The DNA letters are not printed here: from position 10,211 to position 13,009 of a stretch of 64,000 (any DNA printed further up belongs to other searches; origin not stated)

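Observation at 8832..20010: TolC-MacB efflux operon with three consecutive giant adaptor genes carrying 2+2+1 HlyD-like modules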

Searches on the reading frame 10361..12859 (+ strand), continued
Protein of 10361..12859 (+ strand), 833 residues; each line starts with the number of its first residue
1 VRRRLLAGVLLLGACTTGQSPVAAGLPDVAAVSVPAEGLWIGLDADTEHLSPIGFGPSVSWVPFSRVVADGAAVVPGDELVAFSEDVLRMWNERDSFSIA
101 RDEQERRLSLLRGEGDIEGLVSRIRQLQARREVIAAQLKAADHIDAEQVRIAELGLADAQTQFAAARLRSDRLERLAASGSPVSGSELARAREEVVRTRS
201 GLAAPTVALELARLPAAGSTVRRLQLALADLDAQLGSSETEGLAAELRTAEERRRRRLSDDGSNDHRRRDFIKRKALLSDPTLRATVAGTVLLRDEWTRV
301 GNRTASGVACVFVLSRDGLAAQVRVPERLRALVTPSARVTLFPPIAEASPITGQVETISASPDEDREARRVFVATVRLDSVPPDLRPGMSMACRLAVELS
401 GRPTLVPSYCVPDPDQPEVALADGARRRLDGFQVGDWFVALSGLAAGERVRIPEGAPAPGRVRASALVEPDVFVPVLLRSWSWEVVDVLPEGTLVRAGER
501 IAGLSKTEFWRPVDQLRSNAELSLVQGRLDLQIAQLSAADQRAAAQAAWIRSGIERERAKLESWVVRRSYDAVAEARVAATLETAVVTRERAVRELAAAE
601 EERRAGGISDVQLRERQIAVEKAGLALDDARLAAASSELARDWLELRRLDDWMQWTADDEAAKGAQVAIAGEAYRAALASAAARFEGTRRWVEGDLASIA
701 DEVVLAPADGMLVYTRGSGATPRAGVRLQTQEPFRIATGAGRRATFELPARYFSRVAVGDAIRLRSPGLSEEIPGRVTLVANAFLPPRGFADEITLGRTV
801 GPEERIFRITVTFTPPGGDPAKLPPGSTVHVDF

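Call 48: find_encoding_contigs(protein=P0063, flank=10000, max_places=2)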
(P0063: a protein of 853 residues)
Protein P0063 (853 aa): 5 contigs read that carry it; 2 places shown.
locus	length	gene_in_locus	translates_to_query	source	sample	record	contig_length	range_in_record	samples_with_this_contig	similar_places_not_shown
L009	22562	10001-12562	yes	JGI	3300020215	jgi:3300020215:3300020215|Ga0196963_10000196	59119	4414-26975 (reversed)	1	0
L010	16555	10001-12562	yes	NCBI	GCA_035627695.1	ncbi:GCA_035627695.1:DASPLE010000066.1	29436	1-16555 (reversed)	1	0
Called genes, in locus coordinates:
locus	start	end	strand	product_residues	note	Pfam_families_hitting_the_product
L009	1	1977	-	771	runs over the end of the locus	PF00676:E1_dh, PF02779:Transket_pyr, PF02780:Transketolase_C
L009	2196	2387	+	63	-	-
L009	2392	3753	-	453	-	PF01969:Ni_insertion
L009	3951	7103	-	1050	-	PF00069:Pkinase, PF07714:PK_Tyr_Ser-Thr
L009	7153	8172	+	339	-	PF00892:EamA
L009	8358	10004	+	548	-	-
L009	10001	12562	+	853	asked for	-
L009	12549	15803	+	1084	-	-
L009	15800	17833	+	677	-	PF25990:Beta-barrel_YknX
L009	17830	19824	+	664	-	PF02463:SMC_N (faint), PF00005:ABC_tran, PF13304:AAA_21 (faint), PF12704:MacB_PCD, PF02687:FtsX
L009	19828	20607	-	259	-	PF03935:SKN1_KRE6_Sbg1 (faint), PF26113:GH16_XgeA, PF00722:Glyco_hydro_16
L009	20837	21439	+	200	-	PF04542:Sigma70_r2, PF08281:Sigma70_r4_2, PF04545:Sigma70_r4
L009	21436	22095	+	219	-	PF10099:RskA_C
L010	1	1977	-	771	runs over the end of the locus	PF00676:E1_dh, PF02779:Transket_pyr, PF02780:Transketolase_C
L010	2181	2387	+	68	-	-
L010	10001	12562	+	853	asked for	-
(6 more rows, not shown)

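Call 49: find_encoding_contigs(protein=P0116, flank=10000, max_places=2)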
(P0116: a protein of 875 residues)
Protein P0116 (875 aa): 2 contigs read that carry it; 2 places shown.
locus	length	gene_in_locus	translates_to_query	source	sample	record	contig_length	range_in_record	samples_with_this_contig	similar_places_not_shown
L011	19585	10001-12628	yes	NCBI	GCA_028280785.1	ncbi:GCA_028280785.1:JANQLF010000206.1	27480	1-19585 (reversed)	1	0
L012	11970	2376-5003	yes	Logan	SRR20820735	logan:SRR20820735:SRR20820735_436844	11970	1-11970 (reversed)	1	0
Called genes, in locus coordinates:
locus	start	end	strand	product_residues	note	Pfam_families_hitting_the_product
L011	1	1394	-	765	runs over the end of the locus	PF20581:DUF6785, PF20580:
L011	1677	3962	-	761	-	PF20581:DUF6785, PF20580:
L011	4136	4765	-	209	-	-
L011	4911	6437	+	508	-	-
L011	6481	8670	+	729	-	PF17764:PriA_3primeBD, PF00270:DEAD, PF04851:ResIII, PF18319:Zn_ribbon_PriA, PF00271:Helicase_C, PF18074:PriA_C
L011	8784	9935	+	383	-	PF14790:THDPS_N, PF14789:THDPS_M, PF14602:Hexapep_2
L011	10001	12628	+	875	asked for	PF25984:BSH_YknX (faint), PF25990:Beta-barrel_YknX (faint)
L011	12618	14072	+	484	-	PF25990:Beta-barrel_YknX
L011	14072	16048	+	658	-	PF00005:ABC_tran, PF13304:AAA_21 (weak), PF12704:MacB_PCD, PF02687:FtsX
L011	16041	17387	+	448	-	PF02321:OEP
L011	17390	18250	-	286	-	-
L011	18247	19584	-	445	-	?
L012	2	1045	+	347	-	?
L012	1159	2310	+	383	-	PF14790:THDPS_N, PF14789:THDPS_M, PF14602:Hexapep_2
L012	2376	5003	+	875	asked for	PF25984:BSH_YknX (faint), PF25990:Beta-barrel_YknX (faint)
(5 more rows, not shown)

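Call 50: list_cluster_members(proteins=[P0063, P0070, P0077, P0086, P0094, P0105, P0112, P0116, P0126, P0145])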
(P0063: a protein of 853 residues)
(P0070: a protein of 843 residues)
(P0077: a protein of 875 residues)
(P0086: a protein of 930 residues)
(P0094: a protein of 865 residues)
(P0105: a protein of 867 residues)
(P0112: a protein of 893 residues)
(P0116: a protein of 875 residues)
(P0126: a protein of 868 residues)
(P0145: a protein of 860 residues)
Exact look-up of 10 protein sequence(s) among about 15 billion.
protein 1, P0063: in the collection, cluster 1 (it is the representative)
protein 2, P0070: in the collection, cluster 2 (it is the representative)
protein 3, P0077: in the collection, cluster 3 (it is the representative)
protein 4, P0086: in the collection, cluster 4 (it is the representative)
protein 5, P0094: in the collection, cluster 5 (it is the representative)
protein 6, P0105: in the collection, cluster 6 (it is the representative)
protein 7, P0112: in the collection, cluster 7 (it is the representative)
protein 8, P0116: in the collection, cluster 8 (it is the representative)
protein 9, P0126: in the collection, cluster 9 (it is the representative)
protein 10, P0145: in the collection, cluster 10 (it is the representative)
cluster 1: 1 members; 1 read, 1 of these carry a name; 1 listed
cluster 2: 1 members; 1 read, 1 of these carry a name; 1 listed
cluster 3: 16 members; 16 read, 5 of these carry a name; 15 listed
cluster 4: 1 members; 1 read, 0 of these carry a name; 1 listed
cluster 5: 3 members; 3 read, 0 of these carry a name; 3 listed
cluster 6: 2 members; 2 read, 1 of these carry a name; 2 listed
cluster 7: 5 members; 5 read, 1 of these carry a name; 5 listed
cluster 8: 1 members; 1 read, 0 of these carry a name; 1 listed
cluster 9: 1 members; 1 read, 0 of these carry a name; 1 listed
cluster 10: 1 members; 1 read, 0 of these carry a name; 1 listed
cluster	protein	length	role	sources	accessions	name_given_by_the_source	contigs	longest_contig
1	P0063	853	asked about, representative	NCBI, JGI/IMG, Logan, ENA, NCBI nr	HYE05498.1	MAG TPA: hypothetical protein VEL07_08195 [Planctomycetota bacterium] | hypothetical protein [Planctomycetota bacterium]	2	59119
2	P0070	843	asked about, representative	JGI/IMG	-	multidrug efflux pump subunit AcrA (membrane-fusion protein)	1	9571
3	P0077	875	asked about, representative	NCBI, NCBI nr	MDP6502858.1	MAG: biotin/lipoyl-containing protein [Planctomycetota bacterium] | biotin/lipoyl-containing protein [Planctomycetota bacterium]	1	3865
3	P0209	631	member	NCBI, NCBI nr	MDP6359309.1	MAG: biotin/lipoyl-containing protein, partial [Planctomycetota bacterium] | biotin/lipoyl-containing protein [Planctomycetota bacterium]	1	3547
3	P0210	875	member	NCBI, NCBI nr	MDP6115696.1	MAG: biotin/lipoyl-containing protein [Planctomycetota bacterium] | biotin/lipoyl-containing protein [Planctomycetota bacterium]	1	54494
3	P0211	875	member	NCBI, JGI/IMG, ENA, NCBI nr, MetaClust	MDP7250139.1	MAG: biotin/lipoyl-containing protein [Planctomycetota bacterium] | biotin/lipoyl-containing protein [Planctomycetota bacterium] | \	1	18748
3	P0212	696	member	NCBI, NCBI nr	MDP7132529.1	MAG: hypothetical protein QF437_18685, partial [Planctomycetota bacterium] | hypothetical protein [Planctomycetota bacterium]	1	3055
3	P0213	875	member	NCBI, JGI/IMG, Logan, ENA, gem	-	-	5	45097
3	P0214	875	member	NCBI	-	-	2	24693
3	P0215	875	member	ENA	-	-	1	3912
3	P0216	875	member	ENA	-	-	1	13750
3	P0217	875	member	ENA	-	-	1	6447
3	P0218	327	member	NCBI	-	-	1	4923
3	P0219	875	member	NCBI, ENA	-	-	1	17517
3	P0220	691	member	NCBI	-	-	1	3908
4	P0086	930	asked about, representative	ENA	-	-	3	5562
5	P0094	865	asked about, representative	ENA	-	-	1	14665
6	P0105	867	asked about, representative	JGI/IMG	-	hypothetical protein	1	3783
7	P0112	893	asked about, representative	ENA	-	-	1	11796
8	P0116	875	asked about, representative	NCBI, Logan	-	-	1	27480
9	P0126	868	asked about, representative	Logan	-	-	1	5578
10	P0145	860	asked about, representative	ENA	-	-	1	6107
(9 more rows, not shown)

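Call 55: find_encoding_contigs(protein=P0112, flank=9000, max_places=1)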
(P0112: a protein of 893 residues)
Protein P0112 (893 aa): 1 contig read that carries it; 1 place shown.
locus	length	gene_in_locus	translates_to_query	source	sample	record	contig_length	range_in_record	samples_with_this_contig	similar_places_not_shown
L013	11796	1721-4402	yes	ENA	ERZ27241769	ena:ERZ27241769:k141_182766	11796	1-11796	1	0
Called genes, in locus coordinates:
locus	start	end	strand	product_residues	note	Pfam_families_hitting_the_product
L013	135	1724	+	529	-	PF02321:OEP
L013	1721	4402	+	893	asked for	-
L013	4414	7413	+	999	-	-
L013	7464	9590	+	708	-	-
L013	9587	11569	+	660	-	PF00005:ABC_tran, PF13304:AAA_21 (faint), PF12704:MacB_PCD, PF02687:FtsX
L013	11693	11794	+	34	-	?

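Call 56: find_encoding_contigs(protein=P0077, flank=9000, max_places=1)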
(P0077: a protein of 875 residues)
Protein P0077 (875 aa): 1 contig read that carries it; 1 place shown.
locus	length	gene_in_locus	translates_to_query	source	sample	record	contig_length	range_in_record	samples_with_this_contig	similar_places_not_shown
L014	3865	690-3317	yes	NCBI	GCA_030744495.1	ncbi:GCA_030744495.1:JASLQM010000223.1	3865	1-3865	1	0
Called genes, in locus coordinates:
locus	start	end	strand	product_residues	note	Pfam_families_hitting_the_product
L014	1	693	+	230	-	PF02321:OEP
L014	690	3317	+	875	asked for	PF00364:Biotin_lipoyl (faint), PF25954:Beta-barrel_RND_2 (faint)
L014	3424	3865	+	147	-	?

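Call 57: find_encoding_contigs(protein=P0136, flank=9000, max_places=1)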
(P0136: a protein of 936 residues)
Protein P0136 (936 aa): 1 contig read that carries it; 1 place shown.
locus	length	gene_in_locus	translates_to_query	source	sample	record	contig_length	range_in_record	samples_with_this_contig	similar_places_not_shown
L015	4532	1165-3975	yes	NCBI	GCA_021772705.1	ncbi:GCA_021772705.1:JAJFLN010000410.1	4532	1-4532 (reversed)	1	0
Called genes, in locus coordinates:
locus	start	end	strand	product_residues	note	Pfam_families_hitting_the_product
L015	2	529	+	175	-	?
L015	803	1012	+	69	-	PF03459:TOBE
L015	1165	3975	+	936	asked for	PF25990:Beta-barrel_YknX (faint), PF25989:YknX_C (faint), PF25881:HH_YBHG (weak), PF25954:Beta-barrel_RND_2 (weak)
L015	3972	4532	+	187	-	?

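Call 64: find_encoding_contigs(protein=P0132, flank=9000, max_places=1)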
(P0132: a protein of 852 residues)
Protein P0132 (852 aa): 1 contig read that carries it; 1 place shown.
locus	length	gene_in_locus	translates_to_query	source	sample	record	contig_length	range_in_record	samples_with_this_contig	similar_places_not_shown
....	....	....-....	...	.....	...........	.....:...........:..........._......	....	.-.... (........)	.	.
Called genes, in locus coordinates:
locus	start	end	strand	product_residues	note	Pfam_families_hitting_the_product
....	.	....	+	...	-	?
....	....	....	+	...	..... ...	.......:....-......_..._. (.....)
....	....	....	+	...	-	?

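Call 65: find_encoding_contigs(protein=P0169, flank=9000, max_places=1)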
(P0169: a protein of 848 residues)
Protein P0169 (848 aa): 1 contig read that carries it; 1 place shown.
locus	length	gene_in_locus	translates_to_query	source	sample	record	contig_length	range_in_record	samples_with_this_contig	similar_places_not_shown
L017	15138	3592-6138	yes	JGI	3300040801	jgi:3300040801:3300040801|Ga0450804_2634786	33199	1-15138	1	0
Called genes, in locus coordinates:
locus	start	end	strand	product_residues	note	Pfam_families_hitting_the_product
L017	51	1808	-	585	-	PF02784:Orn_Arg_deC_N, PF17810:Arg_decarb_HB, PF17944:Arg_decarbox_C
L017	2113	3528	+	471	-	PF07607:DUF1570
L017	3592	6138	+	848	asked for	PF25954:Beta-barrel_RND_2 (faint), PF25990:Beta-barrel_YknX (faint)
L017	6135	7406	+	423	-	PF26002:Beta-barrel_AprE (faint)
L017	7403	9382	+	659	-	PF00005:ABC_tran, PF02463:SMC_N (faint), PF13304:AAA_21 (faint), PF12704:MacB_PCD, PF02687:FtsX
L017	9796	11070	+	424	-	PF10082:BBP2_2 (weak)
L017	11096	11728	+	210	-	-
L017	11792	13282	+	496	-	PF04932:Wzy_C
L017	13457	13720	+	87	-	PF00312:Ribosomal_S15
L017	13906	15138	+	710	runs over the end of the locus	PF01138:RNase_PH, PF03725:RNase_PH_C, PF03726:PNPase, PF01138:RNase_PH, PF00013:KH_1, PF00575:S1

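Call 76: list_cluster_members(proteins=[P0169, P0132, P0137, P0139, P0151, P0162, P0164, P0172, P0199, P0124])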
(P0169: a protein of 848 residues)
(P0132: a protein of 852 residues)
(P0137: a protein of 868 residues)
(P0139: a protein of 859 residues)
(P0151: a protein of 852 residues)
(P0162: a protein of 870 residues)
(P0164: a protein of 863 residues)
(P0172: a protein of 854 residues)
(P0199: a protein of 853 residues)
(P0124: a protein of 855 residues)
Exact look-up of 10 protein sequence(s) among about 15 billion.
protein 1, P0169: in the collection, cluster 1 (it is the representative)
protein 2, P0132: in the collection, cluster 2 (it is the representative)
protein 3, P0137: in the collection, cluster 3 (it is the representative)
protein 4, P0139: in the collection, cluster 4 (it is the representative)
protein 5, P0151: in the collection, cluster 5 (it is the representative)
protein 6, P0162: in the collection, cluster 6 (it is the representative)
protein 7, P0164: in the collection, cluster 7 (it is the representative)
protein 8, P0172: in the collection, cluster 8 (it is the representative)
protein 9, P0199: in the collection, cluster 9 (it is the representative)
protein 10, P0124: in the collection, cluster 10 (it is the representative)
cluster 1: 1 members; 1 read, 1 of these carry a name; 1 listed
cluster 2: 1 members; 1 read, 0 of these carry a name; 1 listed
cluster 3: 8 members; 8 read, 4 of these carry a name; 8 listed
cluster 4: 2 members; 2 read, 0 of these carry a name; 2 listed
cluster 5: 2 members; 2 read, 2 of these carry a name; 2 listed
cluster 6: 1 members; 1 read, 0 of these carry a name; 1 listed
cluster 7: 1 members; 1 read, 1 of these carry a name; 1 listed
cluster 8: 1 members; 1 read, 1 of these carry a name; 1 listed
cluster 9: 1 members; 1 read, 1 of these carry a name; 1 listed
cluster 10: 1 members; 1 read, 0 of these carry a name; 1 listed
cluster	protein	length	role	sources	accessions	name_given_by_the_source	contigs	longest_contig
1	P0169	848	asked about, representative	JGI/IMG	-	HlyD family secretion protein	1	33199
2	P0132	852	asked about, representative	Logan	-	-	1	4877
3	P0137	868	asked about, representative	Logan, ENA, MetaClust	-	\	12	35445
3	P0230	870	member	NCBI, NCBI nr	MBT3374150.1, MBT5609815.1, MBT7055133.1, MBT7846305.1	MAG: HlyD family efflux transporter periplasmic adaptor subunit [Lentisphaerae bacterium] | HlyD family efflux transporter periplasmic adaptor subunit [Lentisphaerota bacterium]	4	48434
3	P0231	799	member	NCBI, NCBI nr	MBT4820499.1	MAG: HlyD family efflux transporter periplasmic adaptor subunit, partial [Lentisphaerae ... | HlyD family efflux transporter periplasmic adaptor subunit [Lentisphaerota bacterium]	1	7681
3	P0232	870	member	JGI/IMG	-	multidrug resistance efflux pump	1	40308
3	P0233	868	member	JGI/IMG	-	-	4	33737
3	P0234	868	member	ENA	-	-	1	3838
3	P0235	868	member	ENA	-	-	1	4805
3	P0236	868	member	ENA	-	-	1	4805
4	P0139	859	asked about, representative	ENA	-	-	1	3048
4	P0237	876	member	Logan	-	-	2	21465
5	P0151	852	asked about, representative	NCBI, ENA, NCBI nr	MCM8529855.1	MAG: HlyD family secretion protein [Lentisphaeraceae bacterium] | HlyD family secretion protein [Lentisphaeraceae bacterium]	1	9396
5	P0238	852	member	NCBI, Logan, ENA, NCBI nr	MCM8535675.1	MAG: efflux RND transporter periplasmic adaptor subunit [Lentisphaeraceae bacterium] | efflux RND transporter periplasmic adaptor subunit [Lentisphaeraceae bacterium]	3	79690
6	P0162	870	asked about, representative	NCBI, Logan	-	-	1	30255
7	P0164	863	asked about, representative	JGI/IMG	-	multidrug resistance efflux pump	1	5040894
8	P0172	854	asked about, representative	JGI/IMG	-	multidrug resistance efflux pump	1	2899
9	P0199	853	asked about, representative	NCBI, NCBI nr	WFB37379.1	efflux RND transporter periplasmic adaptor subunit [Kiritimatiellota bacterium B12222]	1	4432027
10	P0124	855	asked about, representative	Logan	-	-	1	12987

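Call 77: find_encoding_contigs(protein=P0199, flank=8000, max_places=1)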
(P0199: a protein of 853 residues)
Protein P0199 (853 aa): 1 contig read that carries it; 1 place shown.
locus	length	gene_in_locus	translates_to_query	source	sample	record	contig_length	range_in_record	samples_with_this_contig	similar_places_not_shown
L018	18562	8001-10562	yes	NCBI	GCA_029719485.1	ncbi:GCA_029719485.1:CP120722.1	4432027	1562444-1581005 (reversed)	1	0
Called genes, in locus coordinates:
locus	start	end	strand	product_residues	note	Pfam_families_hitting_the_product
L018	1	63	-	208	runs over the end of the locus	PF01618:MotA_ExbB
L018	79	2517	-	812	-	PF00515:TPR_1 (faint), PF07719:TPR_2 (faint), PF12895:ANAPC3 (faint), PF13181:TPR_8 (faint), PF13424:TPR_12 (faint), PF13432:TPR_16 (weak), PF09976:TPR_21, PF13174:TPR_6 (weak), +3 more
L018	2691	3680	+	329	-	-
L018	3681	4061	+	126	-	PF06094:GGACT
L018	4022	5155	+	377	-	PF00069:Pkinase, PF07714:PK_Tyr_Ser-Thr, PF01636:APH (faint), PF03109:ABC1 (weak)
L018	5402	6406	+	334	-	PF03951:Gln-synt_N, PF00120:Gln-synt_C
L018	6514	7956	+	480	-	PF07607:DUF1570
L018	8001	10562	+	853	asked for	PF25954:Beta-barrel_RND_2 (faint)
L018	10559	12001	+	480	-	-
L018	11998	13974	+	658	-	PF00005:ABC_tran, PF12704:MacB_PCD, PF02687:FtsX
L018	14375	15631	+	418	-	PF10082:BBP2_2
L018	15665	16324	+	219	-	-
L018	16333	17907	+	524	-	PF04932:Wzy_C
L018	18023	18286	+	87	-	PF00312:Ribosomal_S15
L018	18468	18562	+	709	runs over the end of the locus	PF01138:RNase_PH, PF03725:RNase_PH_C, PF03726:PNPase, PF01138:RNase_PH, PF00013:KH_1, PF00575:S1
